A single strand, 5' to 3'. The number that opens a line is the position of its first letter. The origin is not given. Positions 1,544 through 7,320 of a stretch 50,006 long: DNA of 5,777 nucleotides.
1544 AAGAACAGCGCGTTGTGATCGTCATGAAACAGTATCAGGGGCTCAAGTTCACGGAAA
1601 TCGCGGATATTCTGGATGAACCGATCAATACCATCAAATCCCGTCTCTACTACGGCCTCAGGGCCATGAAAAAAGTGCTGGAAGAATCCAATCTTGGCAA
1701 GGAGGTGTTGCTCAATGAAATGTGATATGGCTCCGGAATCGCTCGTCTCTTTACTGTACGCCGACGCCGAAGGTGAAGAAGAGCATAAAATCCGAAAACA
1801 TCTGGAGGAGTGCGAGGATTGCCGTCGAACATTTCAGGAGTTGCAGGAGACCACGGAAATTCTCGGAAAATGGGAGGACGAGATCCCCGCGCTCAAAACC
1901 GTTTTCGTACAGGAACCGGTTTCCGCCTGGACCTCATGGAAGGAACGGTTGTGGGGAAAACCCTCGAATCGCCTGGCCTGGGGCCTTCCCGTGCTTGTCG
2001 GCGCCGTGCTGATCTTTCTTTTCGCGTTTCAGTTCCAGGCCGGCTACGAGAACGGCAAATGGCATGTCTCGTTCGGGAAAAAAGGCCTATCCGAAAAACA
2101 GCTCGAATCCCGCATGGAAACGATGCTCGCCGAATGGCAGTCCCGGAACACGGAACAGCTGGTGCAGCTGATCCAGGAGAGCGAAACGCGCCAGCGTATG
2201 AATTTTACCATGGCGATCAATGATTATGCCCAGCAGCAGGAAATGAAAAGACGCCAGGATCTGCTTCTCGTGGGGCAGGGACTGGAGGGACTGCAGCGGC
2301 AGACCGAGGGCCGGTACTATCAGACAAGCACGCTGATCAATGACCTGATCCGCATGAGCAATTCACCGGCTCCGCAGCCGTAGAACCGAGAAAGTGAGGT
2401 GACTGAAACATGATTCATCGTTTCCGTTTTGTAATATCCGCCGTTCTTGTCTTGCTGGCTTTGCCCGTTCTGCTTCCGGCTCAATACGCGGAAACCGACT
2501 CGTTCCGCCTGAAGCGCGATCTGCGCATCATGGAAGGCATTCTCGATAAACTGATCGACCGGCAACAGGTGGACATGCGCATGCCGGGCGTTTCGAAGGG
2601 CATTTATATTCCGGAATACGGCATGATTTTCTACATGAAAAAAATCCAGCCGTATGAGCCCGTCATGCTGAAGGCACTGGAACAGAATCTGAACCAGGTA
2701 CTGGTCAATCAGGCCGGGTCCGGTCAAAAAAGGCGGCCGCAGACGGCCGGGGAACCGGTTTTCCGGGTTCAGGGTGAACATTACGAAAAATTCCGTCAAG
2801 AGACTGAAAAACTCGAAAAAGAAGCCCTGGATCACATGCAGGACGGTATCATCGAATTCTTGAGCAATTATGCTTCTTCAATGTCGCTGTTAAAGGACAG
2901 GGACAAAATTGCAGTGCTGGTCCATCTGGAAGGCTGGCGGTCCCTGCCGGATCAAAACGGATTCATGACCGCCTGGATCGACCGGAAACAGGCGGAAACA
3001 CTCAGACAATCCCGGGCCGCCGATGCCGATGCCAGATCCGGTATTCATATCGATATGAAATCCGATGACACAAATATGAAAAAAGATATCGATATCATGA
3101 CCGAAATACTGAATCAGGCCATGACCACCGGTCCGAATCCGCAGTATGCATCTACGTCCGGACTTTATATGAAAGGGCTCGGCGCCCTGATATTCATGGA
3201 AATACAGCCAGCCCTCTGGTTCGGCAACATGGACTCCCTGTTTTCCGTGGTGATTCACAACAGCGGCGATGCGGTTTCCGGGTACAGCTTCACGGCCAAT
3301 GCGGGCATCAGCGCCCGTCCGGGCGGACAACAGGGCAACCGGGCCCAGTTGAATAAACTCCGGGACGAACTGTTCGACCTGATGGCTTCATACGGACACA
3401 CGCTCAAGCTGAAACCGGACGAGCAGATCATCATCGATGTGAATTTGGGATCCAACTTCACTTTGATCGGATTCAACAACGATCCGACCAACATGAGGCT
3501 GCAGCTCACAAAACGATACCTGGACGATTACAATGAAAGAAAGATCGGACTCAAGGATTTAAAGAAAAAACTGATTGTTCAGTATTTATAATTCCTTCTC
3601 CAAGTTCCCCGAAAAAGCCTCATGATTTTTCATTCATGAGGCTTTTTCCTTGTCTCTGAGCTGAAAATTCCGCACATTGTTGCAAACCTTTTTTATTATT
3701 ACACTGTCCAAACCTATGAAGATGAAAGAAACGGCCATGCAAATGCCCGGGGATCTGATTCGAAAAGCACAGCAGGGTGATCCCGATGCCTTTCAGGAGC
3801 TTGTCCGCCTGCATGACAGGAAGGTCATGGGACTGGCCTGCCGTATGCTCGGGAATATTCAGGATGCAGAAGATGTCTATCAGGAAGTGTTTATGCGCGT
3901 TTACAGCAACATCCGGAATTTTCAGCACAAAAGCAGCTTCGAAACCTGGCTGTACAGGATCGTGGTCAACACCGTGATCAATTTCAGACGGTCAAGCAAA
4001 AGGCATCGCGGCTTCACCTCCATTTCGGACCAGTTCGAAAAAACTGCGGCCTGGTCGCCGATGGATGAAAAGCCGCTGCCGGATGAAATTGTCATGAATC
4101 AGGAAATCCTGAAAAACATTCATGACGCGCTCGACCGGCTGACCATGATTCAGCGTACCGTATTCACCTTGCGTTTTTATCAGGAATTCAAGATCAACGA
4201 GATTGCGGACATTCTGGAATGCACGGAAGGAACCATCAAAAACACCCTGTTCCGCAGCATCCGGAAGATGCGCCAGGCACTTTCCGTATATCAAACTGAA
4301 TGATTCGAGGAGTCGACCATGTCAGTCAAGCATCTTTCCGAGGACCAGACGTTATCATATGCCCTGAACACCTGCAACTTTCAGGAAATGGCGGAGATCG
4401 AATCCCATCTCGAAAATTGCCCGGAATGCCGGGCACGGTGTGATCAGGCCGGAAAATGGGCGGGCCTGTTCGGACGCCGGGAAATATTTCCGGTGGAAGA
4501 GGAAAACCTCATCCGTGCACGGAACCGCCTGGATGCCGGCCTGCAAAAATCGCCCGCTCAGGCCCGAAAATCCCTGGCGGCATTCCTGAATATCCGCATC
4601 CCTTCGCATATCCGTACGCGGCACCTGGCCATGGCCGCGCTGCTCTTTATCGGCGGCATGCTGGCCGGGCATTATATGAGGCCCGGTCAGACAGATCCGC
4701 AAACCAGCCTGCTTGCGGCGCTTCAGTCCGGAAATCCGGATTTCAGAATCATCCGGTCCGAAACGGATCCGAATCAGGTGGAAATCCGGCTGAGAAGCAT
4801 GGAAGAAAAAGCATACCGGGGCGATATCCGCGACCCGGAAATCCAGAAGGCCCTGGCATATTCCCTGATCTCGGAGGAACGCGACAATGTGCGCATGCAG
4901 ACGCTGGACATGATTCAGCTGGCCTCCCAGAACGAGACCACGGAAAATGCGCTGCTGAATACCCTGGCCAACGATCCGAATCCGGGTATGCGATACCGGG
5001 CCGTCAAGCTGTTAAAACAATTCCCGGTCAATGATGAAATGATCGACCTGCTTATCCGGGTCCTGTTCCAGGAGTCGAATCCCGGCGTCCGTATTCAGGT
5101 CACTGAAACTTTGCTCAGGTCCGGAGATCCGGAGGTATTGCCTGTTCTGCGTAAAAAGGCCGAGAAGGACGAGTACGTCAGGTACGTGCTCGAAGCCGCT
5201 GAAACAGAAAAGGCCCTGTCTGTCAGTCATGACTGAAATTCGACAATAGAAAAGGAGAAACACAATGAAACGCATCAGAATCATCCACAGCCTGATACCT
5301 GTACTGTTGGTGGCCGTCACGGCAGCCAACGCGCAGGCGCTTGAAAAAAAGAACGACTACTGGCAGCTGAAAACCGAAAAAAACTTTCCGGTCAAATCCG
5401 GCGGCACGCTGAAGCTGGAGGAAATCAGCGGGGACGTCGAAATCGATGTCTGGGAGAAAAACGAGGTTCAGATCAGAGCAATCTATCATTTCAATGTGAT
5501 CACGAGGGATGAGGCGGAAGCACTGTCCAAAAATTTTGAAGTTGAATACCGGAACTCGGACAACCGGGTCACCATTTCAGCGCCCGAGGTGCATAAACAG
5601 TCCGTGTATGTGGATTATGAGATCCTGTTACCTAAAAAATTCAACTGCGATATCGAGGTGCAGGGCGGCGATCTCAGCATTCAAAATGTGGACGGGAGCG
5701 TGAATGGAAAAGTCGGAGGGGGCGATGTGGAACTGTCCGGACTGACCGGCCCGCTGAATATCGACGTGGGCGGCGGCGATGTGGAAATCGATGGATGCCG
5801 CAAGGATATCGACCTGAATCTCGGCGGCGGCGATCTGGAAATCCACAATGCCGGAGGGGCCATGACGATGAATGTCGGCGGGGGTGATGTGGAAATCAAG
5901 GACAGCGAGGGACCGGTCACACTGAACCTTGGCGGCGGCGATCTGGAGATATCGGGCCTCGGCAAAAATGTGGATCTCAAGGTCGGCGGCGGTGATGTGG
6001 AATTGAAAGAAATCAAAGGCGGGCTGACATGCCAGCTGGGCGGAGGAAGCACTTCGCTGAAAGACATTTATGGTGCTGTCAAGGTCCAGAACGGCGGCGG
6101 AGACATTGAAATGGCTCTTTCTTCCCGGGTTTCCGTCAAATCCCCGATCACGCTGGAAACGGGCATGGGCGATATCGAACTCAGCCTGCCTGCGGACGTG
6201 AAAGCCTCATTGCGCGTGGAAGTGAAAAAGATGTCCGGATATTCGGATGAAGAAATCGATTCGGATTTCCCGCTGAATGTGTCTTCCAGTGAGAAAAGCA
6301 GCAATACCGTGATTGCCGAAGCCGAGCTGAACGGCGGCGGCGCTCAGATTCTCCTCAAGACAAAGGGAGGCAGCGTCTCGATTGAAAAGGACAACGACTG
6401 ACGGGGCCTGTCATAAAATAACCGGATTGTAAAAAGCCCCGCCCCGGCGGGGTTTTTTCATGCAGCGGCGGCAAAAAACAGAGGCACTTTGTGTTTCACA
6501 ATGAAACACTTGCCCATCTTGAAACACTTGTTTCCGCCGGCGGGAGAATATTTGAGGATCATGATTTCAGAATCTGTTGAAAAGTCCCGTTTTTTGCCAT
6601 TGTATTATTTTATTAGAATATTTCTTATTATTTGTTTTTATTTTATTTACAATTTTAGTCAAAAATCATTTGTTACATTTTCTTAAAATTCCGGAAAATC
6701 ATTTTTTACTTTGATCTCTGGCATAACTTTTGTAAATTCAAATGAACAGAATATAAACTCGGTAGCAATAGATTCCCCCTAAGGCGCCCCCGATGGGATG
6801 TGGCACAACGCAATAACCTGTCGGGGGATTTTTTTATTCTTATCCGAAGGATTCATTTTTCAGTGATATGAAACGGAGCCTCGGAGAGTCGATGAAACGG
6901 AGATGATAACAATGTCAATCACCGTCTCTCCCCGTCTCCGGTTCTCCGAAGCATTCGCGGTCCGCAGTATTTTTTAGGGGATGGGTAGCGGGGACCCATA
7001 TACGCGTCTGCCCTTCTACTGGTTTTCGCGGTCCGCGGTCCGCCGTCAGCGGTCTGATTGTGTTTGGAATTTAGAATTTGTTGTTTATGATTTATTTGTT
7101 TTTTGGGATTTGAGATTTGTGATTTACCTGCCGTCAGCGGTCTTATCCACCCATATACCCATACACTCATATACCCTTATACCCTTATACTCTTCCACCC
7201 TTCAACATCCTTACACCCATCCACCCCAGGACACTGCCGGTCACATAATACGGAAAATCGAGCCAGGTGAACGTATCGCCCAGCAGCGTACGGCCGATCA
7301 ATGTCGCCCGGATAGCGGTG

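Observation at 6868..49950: Undescribed high-density modular mosaic repeat family with ~35-bp imperfect terminal inverted repeats (at least 9 copies in 50 kb)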

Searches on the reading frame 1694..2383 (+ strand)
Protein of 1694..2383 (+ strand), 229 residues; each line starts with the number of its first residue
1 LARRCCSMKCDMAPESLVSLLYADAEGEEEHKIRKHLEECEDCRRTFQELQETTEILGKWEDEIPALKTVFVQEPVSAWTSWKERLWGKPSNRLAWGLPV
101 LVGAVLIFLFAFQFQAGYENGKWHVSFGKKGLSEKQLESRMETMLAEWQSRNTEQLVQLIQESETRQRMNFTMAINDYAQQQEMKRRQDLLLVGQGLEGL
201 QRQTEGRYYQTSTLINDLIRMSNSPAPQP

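Call 45: search_protein_families(library=pfam, proteins=[window:1694-2383:+], max_evalue=0.01)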
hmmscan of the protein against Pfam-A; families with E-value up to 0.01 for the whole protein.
window:1694-2383:+ (229 aa): 1 family
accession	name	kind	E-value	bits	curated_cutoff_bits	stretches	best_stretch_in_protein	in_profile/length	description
PF13490.11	zf-HC2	-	0.00053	20.5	22.2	1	26-44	17-35/35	Putative zinc-finger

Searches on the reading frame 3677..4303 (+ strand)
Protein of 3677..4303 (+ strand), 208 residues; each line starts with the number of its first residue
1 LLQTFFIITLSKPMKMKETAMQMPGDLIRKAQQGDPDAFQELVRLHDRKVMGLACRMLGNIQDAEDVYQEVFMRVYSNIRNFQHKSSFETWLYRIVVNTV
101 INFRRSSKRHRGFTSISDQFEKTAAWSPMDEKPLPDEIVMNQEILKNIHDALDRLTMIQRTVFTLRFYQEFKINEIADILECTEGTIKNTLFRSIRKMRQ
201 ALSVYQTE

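Call 45: search_protein_families(library=pfam, proteins=[window:3677-4303:+], max_evalue=0.01)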
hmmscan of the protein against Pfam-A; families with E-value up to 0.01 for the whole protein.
window:3677-4303:+ (208 aa): 6 families
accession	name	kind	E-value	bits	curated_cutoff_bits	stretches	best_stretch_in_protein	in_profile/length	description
PF04542.20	Sigma70_r2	-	7.2e-20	71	24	1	42-109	1-70/71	Sigma-70 region 2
PF08281.18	Sigma70_r4_2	-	2.1e-13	50.1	25.7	1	146-198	2-54/54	Sigma-70, region 4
PF04545.22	Sigma70_r4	-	1.2e-10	41.2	24.1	1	151-200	1-50/50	Sigma-70, region 4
PF07638.17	Sigma70_ECF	-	3.7e-07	30.7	21.1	1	26-200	6-181/185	ECF sigma factor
PF12645.13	HTH_16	-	2.9e-05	24.5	22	1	27-83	3-65/65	Helix-turn-helix domain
PF21058.3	Stereocilin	-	0.0042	16.7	26.6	1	125-177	129-180/397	Stereocilin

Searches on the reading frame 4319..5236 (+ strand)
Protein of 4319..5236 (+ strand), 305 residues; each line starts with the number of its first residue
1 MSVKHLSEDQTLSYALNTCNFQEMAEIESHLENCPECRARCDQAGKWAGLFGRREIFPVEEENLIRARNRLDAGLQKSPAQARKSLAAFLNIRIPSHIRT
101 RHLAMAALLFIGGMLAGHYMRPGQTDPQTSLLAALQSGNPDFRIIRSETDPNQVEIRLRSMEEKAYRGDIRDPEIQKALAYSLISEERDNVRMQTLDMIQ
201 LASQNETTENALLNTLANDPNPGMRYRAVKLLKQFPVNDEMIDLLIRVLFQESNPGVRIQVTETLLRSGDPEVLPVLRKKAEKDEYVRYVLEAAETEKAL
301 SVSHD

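Call 45: search_protein_families(library=pfam, proteins=[window:4319-5236:+], max_evalue=0.01)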
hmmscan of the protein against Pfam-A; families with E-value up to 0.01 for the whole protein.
window:4319-5236:+ (305 aa): 3 families
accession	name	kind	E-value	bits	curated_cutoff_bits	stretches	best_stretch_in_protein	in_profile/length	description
PF13646.12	HEAT_2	-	2e-14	54.1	27.7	1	211-292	3-84/88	HEAT repeats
PF13490.11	zf-HC2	-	1.5e-05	25.4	22.2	1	14-38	11-35/35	Putative zinc-finger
PF02985.28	HEAT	-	0.0064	17.1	23.5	0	211-235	4-27/31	HEAT repeat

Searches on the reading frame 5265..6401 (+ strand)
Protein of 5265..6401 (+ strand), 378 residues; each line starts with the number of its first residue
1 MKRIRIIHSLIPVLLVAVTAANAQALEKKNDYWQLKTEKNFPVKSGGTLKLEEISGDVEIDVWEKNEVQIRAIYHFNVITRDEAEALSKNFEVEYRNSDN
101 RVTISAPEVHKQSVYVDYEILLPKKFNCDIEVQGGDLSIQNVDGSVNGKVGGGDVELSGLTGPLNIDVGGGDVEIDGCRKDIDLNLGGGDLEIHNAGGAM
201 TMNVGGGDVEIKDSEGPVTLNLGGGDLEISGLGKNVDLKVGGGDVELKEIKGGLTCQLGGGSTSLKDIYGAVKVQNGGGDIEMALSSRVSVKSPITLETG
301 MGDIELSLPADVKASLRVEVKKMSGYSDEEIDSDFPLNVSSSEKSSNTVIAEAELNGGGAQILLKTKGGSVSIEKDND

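Call 17: search_protein_families(library=pfam, proteins=[window:5265-6401:+])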
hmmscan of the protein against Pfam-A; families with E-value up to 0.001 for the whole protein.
window:5265-6401:+ (378 aa): 2 families
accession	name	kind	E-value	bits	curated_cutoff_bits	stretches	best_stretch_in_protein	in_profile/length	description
PF13349.12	DUF4097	-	5.7e-11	42.7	22.9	1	180-373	78-246/247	Toastrack DUF4097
PF09922.15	LiaF-like_C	-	0.00046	20.5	29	0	272-320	17-67/114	Cell wall-active antibiotics response LiaF, C-terminal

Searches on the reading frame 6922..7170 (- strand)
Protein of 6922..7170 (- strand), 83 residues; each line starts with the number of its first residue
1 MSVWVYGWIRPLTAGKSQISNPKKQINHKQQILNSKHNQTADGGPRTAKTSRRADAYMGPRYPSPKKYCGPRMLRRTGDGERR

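Call 39: find_homologous_proteins(query=window:6922-7170:-, max_evalue=10)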
Query seq(83 aa): no candidate shares three 5-residue words with the query. No homologue found.
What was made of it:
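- Tried and rejected: No candidate was found (call 39).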
